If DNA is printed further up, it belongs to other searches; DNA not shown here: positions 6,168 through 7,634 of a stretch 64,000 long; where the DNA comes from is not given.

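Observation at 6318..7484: Solo PrimPol (AEP) primase with PriCT-1 domain in a metabolic neighbourhood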

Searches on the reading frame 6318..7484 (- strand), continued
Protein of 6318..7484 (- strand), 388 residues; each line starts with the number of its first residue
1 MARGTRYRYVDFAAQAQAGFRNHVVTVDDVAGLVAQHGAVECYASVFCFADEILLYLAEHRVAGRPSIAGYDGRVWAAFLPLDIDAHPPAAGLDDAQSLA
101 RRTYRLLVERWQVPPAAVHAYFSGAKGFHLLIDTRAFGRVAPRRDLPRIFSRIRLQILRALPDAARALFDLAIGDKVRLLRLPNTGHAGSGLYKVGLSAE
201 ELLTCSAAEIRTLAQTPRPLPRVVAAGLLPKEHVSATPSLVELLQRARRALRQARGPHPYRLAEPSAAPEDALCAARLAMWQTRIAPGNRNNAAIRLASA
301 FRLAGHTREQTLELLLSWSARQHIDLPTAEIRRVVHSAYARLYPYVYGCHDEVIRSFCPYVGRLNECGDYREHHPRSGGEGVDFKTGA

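Call 24: find_related_loci(query=A1, collection=genome_contigs, flank=10000)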
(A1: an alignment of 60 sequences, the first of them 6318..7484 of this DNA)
Query A1 (388 aa) in genome_contigs; peptide patterns used: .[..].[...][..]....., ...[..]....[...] (x = any residue, [..] = any of these).
599 stretches matched a pattern (row limit reached: there are more); 211 encode a relative of the query (tblastn E <= 1e-3); the best 80 are kept; 79 distinct loci.
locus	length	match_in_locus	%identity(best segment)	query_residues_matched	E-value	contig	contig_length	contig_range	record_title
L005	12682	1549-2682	75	1-378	2e-177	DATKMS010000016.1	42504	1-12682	MAG TPA_asm: Candidatus Margulisiibacteriota bacterium isolate SMAG_U14717 k141_6090, whole genome shotgun sequence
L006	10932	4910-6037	77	3-378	4e-173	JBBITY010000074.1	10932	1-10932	MAG: Desulfurellales bacterium isolate PLS170224_bin_407 NODE_2107_length_10932_cov_4.005240, whole genome shotgun seque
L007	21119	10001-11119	67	5-377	2e-150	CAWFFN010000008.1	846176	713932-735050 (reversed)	MAG: uncultured delta proteobacterium isolate MFD00822.bin.1.250 genome assembly, contig: contig_44102, whole genome sho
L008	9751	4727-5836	56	6-375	7e-126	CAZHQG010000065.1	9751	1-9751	MAG TPA_asm: uncultured Candidatus Binatia bacterium isolate binchicken_co40_104 genome assembly, contig: NODE_3224_leng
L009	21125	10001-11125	53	6-380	2e-119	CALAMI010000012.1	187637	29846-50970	MAG: Candidatus Binatia bacterium isolate R1_Bin_MAXBIN__076_sub_1 genome assembly, contig: c_000001630554, whole genome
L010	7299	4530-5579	47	6-359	1e-99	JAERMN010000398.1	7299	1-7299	MAG: Deltaproteobacteria bacterium isolate CoA_1_bin.89 scaffold_22397, whole genome shotgun sequence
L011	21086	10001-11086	47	6-370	5e-98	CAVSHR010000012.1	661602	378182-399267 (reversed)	MAG: uncultured delta proteobacterium isolate MFD05684.bin.2.48 genome assembly, contig: contig_745, whole genome shotgu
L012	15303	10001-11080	47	3-367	5e-97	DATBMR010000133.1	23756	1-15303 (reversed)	MAG TPA_asm: Candidatus Binatia bacterium isolate SMAG_U4003 k141_4086589, whole genome shotgun sequence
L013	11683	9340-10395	46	6-359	1e-95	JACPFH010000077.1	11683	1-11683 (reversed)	MAG: Deltaproteobacteria bacterium isolate NC_groundwater_356_Ag_B-0.1um_58_8 GD18-4_B1_scaffold_148659, whole genome sh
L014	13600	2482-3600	44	6-381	3e-95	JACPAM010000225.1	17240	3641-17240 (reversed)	MAG: Deltaproteobacteria bacterium isolate NC_groundwater_231_Ag_S-0.2um_58_12 S5_GD2017_2_S2_scaffold_2164, whole genom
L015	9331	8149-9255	42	6-377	6e-94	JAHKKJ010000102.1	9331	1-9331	MAG: Deltaproteobacteria bacterium isolate CR_Sed_300A_bin.10 scaffold_206, whole genome shotgun sequence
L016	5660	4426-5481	44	6-359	1e-93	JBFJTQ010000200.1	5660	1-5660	MAG: Candidatus Binatia bacterium isolate Mix_sand19.2022.05.D.23 k141_571580_length_5660_cov_7.0000, whole genome shotg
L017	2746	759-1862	42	6-375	2e-94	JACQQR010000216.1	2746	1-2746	MAG: Candidatus Omnitrophota bacterium isolate NC_groundwater_1338_Ag_S-0.2um_49_33 S_p2_S4_coassembly_k141_3031643, who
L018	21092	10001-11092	40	6-372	2e-91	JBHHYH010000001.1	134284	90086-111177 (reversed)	MAG: Candidatus Scalinduaceae bacterium isolate Maj_2_bin.64 NODE_7_length_134284_cov_29.309151, whole genome shotgun se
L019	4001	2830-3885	43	6-359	1e-91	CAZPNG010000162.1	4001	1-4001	MAG TPA_asm: uncultured bacterium isolate binchicken_co203_484 genome assembly, contig: k141_2169214, whole genome shotg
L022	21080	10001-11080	40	6-367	1e-86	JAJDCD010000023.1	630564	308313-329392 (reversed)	MAG: Candidatus Omnitrophota bacterium isolate OFTM55 OFTM55_22, whole genome shotgun sequence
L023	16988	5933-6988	37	7-371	8e-81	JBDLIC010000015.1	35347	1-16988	MAG: Nitrospirota bacterium isolate MAG011 MAG011_15, whole genome shotgun sequence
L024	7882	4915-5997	39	7-373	5e-79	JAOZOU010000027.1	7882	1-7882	MAG: bacterium isolate GMC4.maxbin2.282 GMC4_15341_length_7882_cov_28.266258, whole genome shotgun sequence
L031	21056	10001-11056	43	6-359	2e-91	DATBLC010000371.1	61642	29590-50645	MAG TPA_asm: Candidatus Binatia bacterium isolate SMAG_U3962 k141_2724551, whole genome shotgun sequence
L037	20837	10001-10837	30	70-349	6e-30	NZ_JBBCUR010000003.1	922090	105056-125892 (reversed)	Paenibacillus sp. MMO-177 contig00003, whole genome shotgun sequence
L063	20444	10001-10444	36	65-220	4e-20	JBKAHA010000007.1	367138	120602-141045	MAG: Aureliella sp. isolate p Ske_MAG1_0007, whole genome shotgun sequence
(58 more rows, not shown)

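Call 30: predict_structure(alignment_id=A1)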
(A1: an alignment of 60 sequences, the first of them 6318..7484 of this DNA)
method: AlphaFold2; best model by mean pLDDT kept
length: 388 residues; sequences in the alignment: 60
mean_pLDDT: 89.6   pTM: 0.70
mean pLDDT of the five models: 89.6, 89.4, 88.1, 87.9, 87.5
residues with pLDDT >= 90: 278; 70-90: 78; 50-70: 14; < 50: 18
segments of 3 or more residues with pLDDT < 50: 1-3, 257-259, 378-388
pLDDT, mean of each block of 10 residues (from residue 1): 71 93 95 96 97 91 84 93 90 96 98 98 94 98 93 94 92 85 95 98 98 97 97 97 95 60 80 94 94 95 92 98 95 92 76 92 86 59 35
secondary structure, 60 per line:
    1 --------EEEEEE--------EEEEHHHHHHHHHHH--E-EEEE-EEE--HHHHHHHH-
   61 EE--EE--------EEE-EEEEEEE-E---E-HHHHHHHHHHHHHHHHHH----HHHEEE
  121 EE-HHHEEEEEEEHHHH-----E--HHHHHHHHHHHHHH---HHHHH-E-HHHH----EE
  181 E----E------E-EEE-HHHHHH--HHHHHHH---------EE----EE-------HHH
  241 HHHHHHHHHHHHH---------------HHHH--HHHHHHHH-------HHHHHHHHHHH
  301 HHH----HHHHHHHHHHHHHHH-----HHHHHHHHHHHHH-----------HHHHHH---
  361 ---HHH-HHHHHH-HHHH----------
elements in order: E9-14 E23-26 H27-37 E42-45 E47-49 H52-59 E75-77 E79-85 H93-110 E118-122 E127-133 H134-137 H146-159 H163-167 H171-174 E179-181 E195-197 H199-204 H207-213 H238-253 H269-272 H275-282 H290-303 H308-322 H328-340 H352-357 H368-373 H375-378

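Call 32: search_protein_representatives(protein=window:6318-7484:-)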
Query: 388 residues. Proteins with E-value up to 0.001 (for the whole library): 2090; up to 1e-10: 869; up to 1e-30: 60. The best 150 are listed.
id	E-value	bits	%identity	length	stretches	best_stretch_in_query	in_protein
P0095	6.1e-128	443.7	58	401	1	5-379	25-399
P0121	7.7e-89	315.0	61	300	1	115-381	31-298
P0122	3.1e-87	309.7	42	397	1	6-379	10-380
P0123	2.1e-78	280.6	42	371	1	6-372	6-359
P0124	5.1e-77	276.1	41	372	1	6-370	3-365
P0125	2.8e-74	267.0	40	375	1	6-373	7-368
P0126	2.9e-73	263.7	40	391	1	7-379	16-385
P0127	1.9e-71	257.7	46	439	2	5-251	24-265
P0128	8.2e-70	252.3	44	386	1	6-360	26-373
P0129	1.5e-69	251.4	38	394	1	6-371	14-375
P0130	8.9e-68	245.6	41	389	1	5-373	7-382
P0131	1.0e-66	242.1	62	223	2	2-160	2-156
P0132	3.1e-66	240.6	35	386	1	6-381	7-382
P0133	2.7e-62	227.6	37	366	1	5-372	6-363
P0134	8.7e-61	222.6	37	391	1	7-379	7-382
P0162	1.2e-34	136.5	38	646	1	24-366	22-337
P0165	1.1e-33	133.4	38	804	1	16-359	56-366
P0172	4.5e-32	128.1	32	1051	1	6-359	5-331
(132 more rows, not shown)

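Call 33: find_encoding_contigs(protein=P0001, flank=10000, max_places=3)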
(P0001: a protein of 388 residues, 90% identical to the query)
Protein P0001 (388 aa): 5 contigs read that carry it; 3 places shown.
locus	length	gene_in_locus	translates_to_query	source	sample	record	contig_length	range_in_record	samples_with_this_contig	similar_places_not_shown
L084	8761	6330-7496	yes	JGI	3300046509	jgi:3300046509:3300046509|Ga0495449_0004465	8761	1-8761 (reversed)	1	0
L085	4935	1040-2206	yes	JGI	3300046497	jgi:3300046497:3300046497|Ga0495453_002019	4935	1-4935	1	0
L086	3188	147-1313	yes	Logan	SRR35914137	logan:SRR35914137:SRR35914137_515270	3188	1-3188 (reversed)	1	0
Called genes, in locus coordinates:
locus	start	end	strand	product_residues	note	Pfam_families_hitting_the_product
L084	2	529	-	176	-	?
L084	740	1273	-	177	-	-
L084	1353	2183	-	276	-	-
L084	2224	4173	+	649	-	PF13229:Beta_helix (faint)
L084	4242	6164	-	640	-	PF00724:Oxidored_FMN, PF00070:Pyr_redox (weak), PF03486:HI0933_like (weak), PF07992:Pyr_redox_2, PF12831:FAD_oxidored, PF13450:NAD_binding_8, PF13738:Pyr_redox_3, PF00070:Pyr_redox, +9 more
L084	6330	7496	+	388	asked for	PF08708:PriCT_1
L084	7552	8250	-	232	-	PF02678:Pirin, PF07883:Cupin_2 (weak), PF17954:Pirin_C_2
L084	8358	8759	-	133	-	?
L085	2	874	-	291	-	?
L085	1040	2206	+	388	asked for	PF08708:PriCT_1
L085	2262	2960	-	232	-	PF02678:Pirin, PF07883:Cupin_2 (weak), PF17954:Pirin_C_2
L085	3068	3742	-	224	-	PF00903:Glyoxalase, PF13669:Glyoxalase_4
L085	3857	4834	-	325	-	PF02775:TPP_enzyme_C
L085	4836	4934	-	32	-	?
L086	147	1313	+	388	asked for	PF08708:PriCT_1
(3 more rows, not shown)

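Call 34: find_encoding_contigs(protein=P0008, flank=10000, max_places=3)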
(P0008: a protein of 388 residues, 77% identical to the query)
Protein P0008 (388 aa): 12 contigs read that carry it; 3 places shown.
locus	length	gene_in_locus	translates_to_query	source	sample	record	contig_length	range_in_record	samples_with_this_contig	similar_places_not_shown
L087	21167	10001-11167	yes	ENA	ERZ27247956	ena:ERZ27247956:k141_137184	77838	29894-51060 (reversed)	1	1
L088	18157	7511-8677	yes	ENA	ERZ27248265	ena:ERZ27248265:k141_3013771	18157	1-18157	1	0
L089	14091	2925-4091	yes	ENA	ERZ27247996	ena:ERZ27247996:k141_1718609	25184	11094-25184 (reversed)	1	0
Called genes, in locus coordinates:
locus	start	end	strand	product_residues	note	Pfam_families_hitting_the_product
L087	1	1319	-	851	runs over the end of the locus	PF00270:DEAD, PF04851:ResIII, PF13307:Helicase_C_2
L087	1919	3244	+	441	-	PF00561:Abhydrolase_1, PF12146:Hydrolase_4, PF00211:Guanylate_cyc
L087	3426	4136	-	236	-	PF04191:PEMT, PF04140:ICMT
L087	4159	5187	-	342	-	-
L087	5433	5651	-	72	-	PF00589:Phage_integrase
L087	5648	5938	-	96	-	PF02604:PhdYeFM_antitox (weak)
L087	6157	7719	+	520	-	PF01266:DAO (faint), PF01946:Thi4 (faint), PF07992:Pyr_redox_2 (weak), PF13450:NAD_binding_8 (weak), PF13738:Pyr_redox_3, PF00743:FMO-like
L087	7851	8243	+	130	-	-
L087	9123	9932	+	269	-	PF13883:CREG_beta-barrel, PF10615:DUF2470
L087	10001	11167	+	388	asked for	PF08708:PriCT_1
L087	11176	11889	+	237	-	PF00702:Hydrolase, PF13419:HAD_2, PF13242:Hydrolase_like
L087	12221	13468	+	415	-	PF00296:Bac_luciferase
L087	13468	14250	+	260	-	PF00561:Abhydrolase_1, PF12146:Hydrolase_4, PF12697:Abhydrolase_6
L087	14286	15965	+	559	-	PF00413:Peptidase_M10 (weak), PF00036:EF-hand_1 (faint), PF13405:EF-hand_6 (faint)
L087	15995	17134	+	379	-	PF03403:PAF-AH_p_II (faint), PF12740:PETase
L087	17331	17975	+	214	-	PF02798:GST_N (weak), PF13417:GST_N_3, PF13409:GST_N_2, PF00043:GST_C (weak), PF13410:GST_C_2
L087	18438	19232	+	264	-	-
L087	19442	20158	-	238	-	PF00378:ECH_1, PF16113:ECH_2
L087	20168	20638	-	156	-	-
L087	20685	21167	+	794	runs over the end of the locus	PF12228:DUF3604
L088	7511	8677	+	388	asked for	PF08708:PriCT_1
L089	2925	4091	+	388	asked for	PF08708:PriCT_1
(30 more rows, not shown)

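Call 35: find_encoding_contigs(protein=P0029, flank=10000, max_places=2)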
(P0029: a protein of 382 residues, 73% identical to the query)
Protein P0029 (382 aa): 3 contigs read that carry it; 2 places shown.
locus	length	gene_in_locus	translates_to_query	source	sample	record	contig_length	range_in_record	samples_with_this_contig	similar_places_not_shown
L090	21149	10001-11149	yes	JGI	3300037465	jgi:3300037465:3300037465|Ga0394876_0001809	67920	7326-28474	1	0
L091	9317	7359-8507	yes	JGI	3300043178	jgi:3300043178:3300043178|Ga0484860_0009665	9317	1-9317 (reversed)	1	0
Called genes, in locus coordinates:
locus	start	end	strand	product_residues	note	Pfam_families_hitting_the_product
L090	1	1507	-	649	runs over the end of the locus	PF13623:SurA_N_2, PF13624:SurA_N_3, PF09312:SurA_N (faint), PF13145:Rotamase_2, PF13616:Rotamase_3, PF00639:Rotamase, PF13145:Rotamase_2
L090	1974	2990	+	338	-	PF00248:Aldo_ket_red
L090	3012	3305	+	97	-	PF01985:CRS1_YhbY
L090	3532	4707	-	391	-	PF22691:Thiolase_C_1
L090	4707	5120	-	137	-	PF12172:zf-ChsH2 (weak), PF01796:OB_ChsH2_C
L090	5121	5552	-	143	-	PF15970:HicB-like_2, PF15919:HicB_lk_antitox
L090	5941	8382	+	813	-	PF02515:CoA_transf_3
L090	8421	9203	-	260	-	PF00378:ECH_1, PF16113:ECH_2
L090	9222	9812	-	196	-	PF01323:DSBA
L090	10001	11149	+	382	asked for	PF08708:PriCT_1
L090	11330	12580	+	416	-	PF00296:Bac_luciferase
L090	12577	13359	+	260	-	PF00561:Abhydrolase_1, PF12146:Hydrolase_4 (weak), PF12697:Abhydrolase_6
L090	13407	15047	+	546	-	PF00413:Peptidase_M10 (weak)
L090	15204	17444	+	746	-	PF04879:Molybdop_Fe4S4, PF00384:Molybdopterin, PF01568:Molydop_binding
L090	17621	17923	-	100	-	PF00137:ATP-synt_C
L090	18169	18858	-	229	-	PF00119:ATP-synt_A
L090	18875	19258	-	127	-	-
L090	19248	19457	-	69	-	PF09527:ATPase_gene1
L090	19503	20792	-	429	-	PF00202:Aminotran_3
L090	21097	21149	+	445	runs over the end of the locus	PF11638:DnaA_N, PF00308:Bac_DnaA, PF01695:IstB_IS21, PF13401:AAA_22 (faint), PF00004:AAA (weak), PF22688:Hda_lid (weak), PF08299:Bac_DnaA_C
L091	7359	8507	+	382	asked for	PF08708:PriCT_1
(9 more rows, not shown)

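Call 37: find_encoding_contigs(protein=window:6318-7484:-, flank=10000, max_places=3)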
Protein window:6318-7484:- (388 aa): no gene with exactly this product is on record in the collection.

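Call 42: fold_search(model_id=the predicted structure, library=pdb)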
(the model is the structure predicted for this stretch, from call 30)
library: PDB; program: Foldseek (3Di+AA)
matches with E <= 10: 182; with E <= 0.001: 17
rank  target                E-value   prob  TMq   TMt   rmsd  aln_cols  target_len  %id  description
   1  5op0_A                5.0e-05  1.00  0.36  0.42   5.4       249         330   15  Structure of Prim-PolC from Mycobacterium smegmatis (released 2017-11-15)
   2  5op0_B                8.1e-05  1.00  0.36  0.41   5.7       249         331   15  Structure of Prim-PolC from Mycobacterium smegmatis (released 2017-11-15)
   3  3pky_B                1.4e-04  1.00  0.33  0.43  11.9       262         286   15  Polymerase Domain from Mycobacterium tuberculosis Ligase D in complex with DNA, UTP and Manganese. (released 2011-02-16)
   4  6sa0_A                1.9e-04  1.00  0.32  0.37   8.3       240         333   15  Ternary complex of Prim-PolC from Mycobacterium smegmatis with 2nt gapped DNA and UpNHpp (released 2020-11-18)
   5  6sa1_A                2.0e-04  1.00  0.32  0.37   7.6       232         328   14  Post catalytic complex of Prim-PolC from Mycobacterium smegmatis with gapped DNA and 3'-dUTP (released 2020-11-18)
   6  2iry_B                2.1e-04  1.00  0.32  0.42  12.1       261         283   14  Crystal Structure of the Polymerase Domain from Mycobacterium tuberculosis Ligase D with dGTP and Manganese. (released 2007-01-02)
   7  6sa1_D                2.3e-04  1.00  0.32  0.37   7.6       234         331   15  Post catalytic complex of Prim-PolC from Mycobacterium smegmatis with gapped DNA and 3'-dUTP (released 2020-11-18)
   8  9f28_A                2.9e-04  1.00  0.31  0.35  17.5       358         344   17  Crystal structure of the heterodimeric primase from pyrococcus abyssi (deletion of the PriL-CTD domain) (released 2024-12-04)
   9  1zt2_C                3.2e-04  1.00  0.30  0.35   7.7       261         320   14  Heterodimeric structure of the core primase. (released 2005-11-08)
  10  1g71_A                3.4e-04  1.00  0.32  0.36  17.8       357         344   15  CRYSTAL STRUCTURE OF PYROCOCCUS FURIOSUS DNA PRIMASE (released 2001-01-10)
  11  2irx                  4.4e-04  1.00  0.32  0.42  12.0       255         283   15  Crystal Structure of the Polymerase Domain from Mycobacterium tuberculosis Ligase D with GTP and Manganese. (released 2007-01-02)
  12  2iry_A                6.0e-04  1.00  0.31  0.40  12.0       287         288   14  Crystal Structure of the Polymerase Domain from Mycobacterium tuberculosis Ligase D with dGTP and Manganese. (released 2007-01-02)
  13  3h20                  7.5e-04  0.99  0.27  0.34  18.0       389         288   12  Crystal structure of primase RepB' (released 2009-04-28)
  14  6r5d_A                7.9e-04  1.00  0.32  0.32  13.7       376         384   11  Crystal structure of the Pri1 subunit of human primase bound to dATP (released 2019-09-11)
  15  9f26_A                8.7e-04  1.00  0.31  0.35  16.5       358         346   16  Crystal structure of the PriS_PriL-Rpa2WH ternary complex from P. abyssi (released 2024-12-04)
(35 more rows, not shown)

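Call 58: search_protein_families(library=pfam, proteins=[L018:7186-8484:+, L018:8509-9180:+, L018:11256-11942:-, L022:8168-8974:+, L022:17176-18495:-, L023:3756-5015:-, L023:7107-7862:+, L024:2355-4370:+, L022:6662-7927:-, L018:13335-16037:+], max_evalue=0.00001)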
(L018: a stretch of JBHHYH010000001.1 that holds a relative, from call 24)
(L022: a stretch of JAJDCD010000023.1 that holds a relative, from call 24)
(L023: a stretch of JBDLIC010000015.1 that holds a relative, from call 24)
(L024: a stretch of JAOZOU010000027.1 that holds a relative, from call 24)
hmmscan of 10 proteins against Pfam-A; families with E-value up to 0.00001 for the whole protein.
L018:7186-8484:+ (432 aa): 2 families
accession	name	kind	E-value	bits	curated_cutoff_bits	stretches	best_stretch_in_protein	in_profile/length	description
PF05697.18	Trigger_N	-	1.3e-42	146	22.2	1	1-143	1-143/144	Bacterial trigger factor protein (TF)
PF05698.19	Trigger_C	-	6.9e-30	104.7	22.7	1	263-419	1-161/162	Bacterial trigger factor protein (TF) C-terminus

L018:8509-9180:+ (223 aa): 1 family
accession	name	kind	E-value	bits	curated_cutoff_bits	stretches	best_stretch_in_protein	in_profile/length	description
PF00574.28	CLP_protease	-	5e-83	277.9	20.2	1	38-216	3-181/182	Clp protease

L018:11256-11942:- (228 aa): 1 family
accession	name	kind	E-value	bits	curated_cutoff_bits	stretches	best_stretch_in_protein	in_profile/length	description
PF07238.19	PilZ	-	6.1e-10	39.8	22.5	0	15-110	6-89/102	PilZ domain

L022:8168-8974:+ (268 aa): 2 families
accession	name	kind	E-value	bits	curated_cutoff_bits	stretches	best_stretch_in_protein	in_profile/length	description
PF13561.12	adh_short_C2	-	1.2e-91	306.9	27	1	26-264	1-236/236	Enoyl-(Acyl carrier protein) reductase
PF00106.31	adh_short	-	1.5e-21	77.2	26.6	1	28-209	7-187/195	short chain dehydrogenase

L022:17176-18495:- (439 aa): 2 families
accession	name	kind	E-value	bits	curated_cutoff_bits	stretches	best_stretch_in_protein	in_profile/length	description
PF00557.29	Peptidase_M24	-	1.4e-64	218.1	23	1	180-411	2-207/208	Metallopeptidase family M24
PF05195.22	AMP_N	-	6.6e-40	136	24.6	1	7-125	1-121/121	Aminopeptidase P, N-terminal domain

L023:3756-5015:- (419 aa): 2 families
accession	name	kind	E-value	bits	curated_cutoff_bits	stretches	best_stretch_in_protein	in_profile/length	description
PF00109.32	ketoacyl-synt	-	7.6e-32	111.3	20.8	1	3-252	2-251/252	Beta-ketoacyl synthase, N-terminal domain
PF02801.28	Ketoacyl-synt_C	-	9e-25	87.4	20.8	1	262-374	2-118/119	Beta-ketoacyl synthase, C-terminal domain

L023:7107-7862:+ (251 aa): 1 family
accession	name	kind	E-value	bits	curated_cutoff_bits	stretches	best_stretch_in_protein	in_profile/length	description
PF00881.29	Nitroreductase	-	1.4e-27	97.4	23.5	1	69-250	2-167/167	Nitroreductase family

L024:2355-4370:+ (671 aa): 0 families

L022:6662-7927:- (421 aa): 1 family
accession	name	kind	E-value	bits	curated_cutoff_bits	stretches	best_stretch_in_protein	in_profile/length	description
PF02401.23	LYTB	-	4.5e-71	239.7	24.5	1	76-416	3-266/267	LytB protein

L018:13335-16037:+ (900 aa): 7 families
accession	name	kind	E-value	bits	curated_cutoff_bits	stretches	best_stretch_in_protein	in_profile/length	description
PF00384.28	Molybdopterin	-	2.6e-71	241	24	1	278-698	1-352/353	Molybdopterin oxidoreductase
PF01568.27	Molydop_binding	-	2.6e-24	85.8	26.8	1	784-890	1-110/110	Molydopterin dinucleotide binding domain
PF13510.11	Fer2_4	-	7.1e-18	64.9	22.8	1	2-78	2-81/82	2Fe-2S iron-sulfur cluster binding domain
PF10588.14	NADH-G_4Fe-4S_3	-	5.2e-17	61.5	27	1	85-121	1-37/40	NADH-ubiquinone oxidoreductase-G iron-sulfur binding region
PF04879.21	Molybdop_Fe4S4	-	1.5e-14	54.1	22.7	1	222-275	3-55/55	Molybdopterin oxidoreductase Fe4S4 domain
PF22117.2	Fer4_Nqo3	-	6.3e-09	36.3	27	1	141-206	4-66/67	NADH-quinone oxidoreductase subunit 3, ferredoxin-like domain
PF00111.32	Fer2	-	4.7e-06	26.9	21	1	8-55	5-48/77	2Fe-2S iron-sulfur cluster binding domain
